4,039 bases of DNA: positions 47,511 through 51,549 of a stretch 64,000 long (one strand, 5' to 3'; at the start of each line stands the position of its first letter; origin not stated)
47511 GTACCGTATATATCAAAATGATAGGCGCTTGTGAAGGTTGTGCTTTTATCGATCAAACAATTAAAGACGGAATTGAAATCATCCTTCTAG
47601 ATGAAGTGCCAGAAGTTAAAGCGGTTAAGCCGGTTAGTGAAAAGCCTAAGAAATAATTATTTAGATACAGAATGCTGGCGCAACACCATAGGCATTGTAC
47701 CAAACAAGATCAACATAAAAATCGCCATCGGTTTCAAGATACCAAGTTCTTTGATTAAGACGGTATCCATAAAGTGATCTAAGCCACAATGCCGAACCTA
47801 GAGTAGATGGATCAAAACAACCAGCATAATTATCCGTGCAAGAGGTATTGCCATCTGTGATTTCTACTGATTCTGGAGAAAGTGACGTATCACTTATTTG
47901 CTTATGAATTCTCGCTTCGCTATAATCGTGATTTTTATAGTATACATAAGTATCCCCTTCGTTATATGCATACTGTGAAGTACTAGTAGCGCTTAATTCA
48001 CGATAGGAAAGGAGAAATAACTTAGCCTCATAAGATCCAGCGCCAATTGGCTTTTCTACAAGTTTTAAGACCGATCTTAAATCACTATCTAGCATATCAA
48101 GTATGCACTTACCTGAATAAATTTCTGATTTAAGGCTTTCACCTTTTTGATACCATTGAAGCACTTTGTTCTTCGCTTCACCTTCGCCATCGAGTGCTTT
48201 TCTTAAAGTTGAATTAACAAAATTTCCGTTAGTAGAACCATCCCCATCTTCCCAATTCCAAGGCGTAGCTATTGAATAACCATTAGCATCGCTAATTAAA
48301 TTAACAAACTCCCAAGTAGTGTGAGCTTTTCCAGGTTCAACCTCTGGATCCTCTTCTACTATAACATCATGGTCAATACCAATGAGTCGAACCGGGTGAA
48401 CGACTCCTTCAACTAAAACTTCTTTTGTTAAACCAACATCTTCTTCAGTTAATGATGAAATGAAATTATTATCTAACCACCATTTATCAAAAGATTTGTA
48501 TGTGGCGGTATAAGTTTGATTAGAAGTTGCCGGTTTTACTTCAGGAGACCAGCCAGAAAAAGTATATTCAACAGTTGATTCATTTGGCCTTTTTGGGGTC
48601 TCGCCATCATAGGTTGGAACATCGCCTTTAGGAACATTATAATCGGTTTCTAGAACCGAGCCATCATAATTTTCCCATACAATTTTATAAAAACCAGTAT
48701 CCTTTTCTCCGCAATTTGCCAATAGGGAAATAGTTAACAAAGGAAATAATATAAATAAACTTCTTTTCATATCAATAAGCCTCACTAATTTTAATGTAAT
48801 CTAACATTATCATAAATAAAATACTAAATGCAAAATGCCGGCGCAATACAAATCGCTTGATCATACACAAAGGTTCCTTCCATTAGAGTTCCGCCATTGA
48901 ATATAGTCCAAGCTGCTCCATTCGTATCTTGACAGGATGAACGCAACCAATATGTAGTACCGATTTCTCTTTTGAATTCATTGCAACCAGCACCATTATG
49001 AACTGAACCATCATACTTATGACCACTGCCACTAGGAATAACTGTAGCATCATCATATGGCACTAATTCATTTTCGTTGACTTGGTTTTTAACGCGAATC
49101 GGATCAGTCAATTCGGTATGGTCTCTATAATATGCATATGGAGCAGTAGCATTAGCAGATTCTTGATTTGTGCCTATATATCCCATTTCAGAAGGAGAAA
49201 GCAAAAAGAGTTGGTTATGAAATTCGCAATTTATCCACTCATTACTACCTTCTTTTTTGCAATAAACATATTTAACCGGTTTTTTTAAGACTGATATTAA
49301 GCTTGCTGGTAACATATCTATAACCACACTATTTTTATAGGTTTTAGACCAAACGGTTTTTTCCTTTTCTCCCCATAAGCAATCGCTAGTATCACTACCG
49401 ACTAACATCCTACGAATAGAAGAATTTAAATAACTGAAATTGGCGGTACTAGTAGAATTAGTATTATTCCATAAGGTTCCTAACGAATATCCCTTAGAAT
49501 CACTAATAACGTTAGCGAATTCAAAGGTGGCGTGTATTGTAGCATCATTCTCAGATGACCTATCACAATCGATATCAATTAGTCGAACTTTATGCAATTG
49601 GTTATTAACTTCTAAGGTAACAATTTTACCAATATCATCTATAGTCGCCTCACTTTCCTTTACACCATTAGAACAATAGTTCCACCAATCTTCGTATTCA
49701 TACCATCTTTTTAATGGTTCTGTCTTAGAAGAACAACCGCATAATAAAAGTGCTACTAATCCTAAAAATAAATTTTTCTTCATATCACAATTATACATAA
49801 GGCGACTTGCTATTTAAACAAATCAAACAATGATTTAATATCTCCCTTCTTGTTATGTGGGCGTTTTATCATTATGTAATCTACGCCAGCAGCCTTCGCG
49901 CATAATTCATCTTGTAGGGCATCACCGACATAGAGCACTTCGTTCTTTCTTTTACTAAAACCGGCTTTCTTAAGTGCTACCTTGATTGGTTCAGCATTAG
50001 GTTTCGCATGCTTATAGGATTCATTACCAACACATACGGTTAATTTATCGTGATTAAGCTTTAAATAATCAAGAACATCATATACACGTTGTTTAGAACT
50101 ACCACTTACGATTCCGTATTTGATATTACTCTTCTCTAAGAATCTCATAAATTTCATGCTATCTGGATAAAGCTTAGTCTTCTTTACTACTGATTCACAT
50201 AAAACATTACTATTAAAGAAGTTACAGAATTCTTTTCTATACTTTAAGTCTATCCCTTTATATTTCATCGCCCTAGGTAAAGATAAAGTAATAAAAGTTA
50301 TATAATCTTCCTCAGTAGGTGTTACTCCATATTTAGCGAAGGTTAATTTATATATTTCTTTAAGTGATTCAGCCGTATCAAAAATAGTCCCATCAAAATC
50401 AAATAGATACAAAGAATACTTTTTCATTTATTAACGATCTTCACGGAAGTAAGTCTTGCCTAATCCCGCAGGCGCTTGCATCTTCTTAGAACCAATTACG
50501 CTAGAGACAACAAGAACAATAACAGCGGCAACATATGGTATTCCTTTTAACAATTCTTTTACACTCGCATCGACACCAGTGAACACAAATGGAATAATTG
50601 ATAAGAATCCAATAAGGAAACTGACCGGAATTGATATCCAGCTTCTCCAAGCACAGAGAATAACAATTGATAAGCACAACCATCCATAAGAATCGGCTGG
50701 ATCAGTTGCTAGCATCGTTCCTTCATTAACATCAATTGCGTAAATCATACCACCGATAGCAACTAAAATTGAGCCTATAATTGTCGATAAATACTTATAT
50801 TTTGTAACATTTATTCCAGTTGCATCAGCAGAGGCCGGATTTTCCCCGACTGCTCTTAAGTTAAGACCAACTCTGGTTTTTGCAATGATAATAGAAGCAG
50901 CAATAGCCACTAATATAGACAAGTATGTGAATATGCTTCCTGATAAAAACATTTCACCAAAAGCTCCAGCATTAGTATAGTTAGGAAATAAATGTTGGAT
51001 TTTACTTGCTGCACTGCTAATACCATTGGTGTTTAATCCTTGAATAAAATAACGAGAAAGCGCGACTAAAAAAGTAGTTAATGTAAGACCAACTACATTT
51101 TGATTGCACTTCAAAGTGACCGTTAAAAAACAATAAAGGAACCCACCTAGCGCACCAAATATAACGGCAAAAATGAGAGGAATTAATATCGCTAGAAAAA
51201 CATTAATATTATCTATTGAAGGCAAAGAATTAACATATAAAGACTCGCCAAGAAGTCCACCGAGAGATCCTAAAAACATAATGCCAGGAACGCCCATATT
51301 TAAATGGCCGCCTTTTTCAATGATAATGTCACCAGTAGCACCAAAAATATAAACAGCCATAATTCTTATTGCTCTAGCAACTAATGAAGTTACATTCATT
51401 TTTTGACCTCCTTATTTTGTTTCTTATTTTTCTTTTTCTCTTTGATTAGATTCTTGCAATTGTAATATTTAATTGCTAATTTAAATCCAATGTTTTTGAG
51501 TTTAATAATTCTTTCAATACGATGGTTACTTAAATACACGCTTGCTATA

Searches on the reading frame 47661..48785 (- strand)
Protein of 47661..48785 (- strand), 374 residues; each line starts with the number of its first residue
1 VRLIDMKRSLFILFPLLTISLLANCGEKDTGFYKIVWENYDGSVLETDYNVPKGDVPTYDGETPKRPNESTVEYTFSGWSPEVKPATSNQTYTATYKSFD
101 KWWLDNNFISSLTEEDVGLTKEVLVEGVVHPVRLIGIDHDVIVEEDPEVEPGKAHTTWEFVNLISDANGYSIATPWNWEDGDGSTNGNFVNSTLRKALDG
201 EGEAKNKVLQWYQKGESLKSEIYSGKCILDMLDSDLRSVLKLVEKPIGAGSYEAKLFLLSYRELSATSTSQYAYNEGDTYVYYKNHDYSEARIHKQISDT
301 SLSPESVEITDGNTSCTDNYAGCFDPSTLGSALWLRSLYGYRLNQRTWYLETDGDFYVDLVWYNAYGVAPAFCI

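Call 68: search_protein_families(library=pfam, proteins=[window:47661-48785:-], max_evalue=0.000001)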
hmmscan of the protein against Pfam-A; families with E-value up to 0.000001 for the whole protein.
window:47661-48785:- (374 aa): 1 family
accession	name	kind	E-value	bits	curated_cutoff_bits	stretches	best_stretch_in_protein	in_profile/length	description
PF19789.6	DUF6273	-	6.8e-10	39.5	23.5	1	184-374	28-170/172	Domain of unknown function (DUF6273)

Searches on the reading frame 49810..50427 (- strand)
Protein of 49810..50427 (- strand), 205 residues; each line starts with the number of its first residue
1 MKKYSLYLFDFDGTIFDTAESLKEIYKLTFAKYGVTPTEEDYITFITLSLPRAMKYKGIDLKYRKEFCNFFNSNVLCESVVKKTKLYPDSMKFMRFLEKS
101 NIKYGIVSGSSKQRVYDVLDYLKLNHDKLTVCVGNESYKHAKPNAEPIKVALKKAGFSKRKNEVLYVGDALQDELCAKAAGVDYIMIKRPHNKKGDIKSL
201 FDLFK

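Call 68: search_protein_families(library=pfam, proteins=[window:49810-50427:-], max_evalue=0.000001)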
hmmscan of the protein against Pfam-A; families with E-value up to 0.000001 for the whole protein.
window:49810-50427:- (205 aa): 3 families
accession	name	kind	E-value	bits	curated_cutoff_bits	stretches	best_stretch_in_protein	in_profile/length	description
PF13419.12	HAD_2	-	2.2e-32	113.1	23.8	1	8-187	2-178/178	Haloacid dehalogenase-like hydrolase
PF00702.32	Hydrolase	-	2.7e-19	70.7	26.4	1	6-181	3-191/191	haloacid dehalogenase-like hydrolase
PF12710.13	HAD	-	2.9e-07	31.5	27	1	8-173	2-184/189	haloacid dehalogenase-like hydrolase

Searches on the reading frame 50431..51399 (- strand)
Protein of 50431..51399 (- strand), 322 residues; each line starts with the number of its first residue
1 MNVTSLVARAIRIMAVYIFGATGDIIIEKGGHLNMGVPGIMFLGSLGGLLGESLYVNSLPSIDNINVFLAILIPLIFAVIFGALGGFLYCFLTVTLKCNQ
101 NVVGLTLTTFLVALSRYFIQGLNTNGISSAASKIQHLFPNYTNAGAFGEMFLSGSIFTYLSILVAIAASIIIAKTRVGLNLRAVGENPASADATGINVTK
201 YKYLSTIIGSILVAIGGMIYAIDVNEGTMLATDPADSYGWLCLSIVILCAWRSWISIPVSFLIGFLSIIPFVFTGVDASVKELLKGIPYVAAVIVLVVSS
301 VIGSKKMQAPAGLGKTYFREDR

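Call 68: search_protein_families(library=pfam, proteins=[window:50431-51399:-], max_evalue=0.000001)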
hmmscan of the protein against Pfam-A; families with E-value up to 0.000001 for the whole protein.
window:50431-51399:- (322 aa): 1 family
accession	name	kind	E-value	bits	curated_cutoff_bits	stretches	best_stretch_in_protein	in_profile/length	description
PF02653.21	BPD_transp_2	-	4.8e-26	91.9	26.8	1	11-292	6-268/269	Branched-chain amino acid transport system / permease component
